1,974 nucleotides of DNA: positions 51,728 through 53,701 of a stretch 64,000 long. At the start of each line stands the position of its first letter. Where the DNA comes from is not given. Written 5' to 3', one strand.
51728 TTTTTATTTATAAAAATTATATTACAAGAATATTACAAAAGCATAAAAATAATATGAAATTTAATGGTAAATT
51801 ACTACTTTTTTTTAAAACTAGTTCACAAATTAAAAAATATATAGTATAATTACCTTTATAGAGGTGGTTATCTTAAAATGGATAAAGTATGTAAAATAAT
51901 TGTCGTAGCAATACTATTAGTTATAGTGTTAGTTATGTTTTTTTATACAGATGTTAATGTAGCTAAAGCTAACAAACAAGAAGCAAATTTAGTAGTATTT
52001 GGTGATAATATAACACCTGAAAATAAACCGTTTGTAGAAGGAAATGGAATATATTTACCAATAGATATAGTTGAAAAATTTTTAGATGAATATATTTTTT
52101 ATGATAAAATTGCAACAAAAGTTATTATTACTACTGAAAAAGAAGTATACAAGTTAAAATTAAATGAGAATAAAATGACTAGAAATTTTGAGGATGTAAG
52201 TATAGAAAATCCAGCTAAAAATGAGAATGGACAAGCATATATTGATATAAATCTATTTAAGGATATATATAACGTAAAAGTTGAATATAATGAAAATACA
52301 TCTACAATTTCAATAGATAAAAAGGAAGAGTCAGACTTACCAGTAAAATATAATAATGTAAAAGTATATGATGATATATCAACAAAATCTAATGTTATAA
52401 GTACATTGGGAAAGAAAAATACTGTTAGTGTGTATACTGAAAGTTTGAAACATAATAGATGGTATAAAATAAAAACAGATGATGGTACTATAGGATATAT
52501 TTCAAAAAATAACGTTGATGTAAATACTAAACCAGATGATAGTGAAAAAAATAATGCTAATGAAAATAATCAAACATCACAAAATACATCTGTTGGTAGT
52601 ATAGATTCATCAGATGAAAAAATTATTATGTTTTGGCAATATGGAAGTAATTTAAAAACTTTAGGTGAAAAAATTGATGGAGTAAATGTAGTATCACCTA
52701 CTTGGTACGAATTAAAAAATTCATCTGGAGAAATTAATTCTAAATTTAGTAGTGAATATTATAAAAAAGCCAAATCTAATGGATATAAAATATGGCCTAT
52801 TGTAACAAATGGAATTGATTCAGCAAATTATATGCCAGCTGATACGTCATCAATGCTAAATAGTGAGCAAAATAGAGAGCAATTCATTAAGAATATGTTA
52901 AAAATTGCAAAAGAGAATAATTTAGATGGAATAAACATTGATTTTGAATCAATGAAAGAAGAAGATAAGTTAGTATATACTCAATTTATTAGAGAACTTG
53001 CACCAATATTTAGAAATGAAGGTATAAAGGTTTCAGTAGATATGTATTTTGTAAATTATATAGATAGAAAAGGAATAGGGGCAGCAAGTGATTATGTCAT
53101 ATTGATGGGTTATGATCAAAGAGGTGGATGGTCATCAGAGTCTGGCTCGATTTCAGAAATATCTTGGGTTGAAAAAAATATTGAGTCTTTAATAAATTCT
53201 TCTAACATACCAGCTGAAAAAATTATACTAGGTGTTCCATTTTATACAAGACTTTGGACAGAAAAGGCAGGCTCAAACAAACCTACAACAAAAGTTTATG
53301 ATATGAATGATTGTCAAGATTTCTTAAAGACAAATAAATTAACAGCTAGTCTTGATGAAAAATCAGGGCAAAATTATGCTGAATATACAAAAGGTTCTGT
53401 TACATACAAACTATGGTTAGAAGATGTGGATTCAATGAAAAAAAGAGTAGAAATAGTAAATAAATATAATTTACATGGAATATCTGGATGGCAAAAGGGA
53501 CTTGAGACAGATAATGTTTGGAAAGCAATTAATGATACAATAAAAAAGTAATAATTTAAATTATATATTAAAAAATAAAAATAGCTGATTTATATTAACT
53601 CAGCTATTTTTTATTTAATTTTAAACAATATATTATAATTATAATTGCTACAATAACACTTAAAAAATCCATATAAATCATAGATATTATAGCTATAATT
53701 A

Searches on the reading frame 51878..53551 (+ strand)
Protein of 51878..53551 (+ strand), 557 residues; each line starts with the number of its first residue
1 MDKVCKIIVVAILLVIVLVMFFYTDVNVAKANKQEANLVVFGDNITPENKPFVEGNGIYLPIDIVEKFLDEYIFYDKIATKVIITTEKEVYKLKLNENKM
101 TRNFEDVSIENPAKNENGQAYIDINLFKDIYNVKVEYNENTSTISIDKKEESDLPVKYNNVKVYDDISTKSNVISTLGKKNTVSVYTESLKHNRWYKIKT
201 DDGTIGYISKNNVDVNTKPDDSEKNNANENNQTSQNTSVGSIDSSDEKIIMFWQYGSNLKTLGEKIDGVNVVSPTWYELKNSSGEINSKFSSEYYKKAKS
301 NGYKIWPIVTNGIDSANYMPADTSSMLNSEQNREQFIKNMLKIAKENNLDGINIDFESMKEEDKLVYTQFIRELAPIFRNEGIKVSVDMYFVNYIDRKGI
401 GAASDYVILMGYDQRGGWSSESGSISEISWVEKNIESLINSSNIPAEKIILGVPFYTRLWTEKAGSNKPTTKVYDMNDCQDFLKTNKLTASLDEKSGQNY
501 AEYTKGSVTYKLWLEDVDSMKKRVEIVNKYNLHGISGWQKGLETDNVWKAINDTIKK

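Call 58: search_protein_families(library=pfam, proteins=[window:51878-53551:+], max_evalue=0.001)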
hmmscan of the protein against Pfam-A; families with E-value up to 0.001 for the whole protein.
window:51878-53551:+ (557 aa): 3 families
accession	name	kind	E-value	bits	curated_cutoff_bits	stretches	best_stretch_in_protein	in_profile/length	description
PF00704.34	Glyco_hydro_18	-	1.5e-30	107.4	29.6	1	289-539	50-313/317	Glycosyl hydrolases family 18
PF07833.16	Cu_amine_oxidN1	-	1e-13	51.6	24.2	1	40-146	2-108/108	Copper amine oxidase N-terminal domain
PF08239.17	SH3_3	-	5.9e-07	30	27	1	168-213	10-53/54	Bacterial SH3 domain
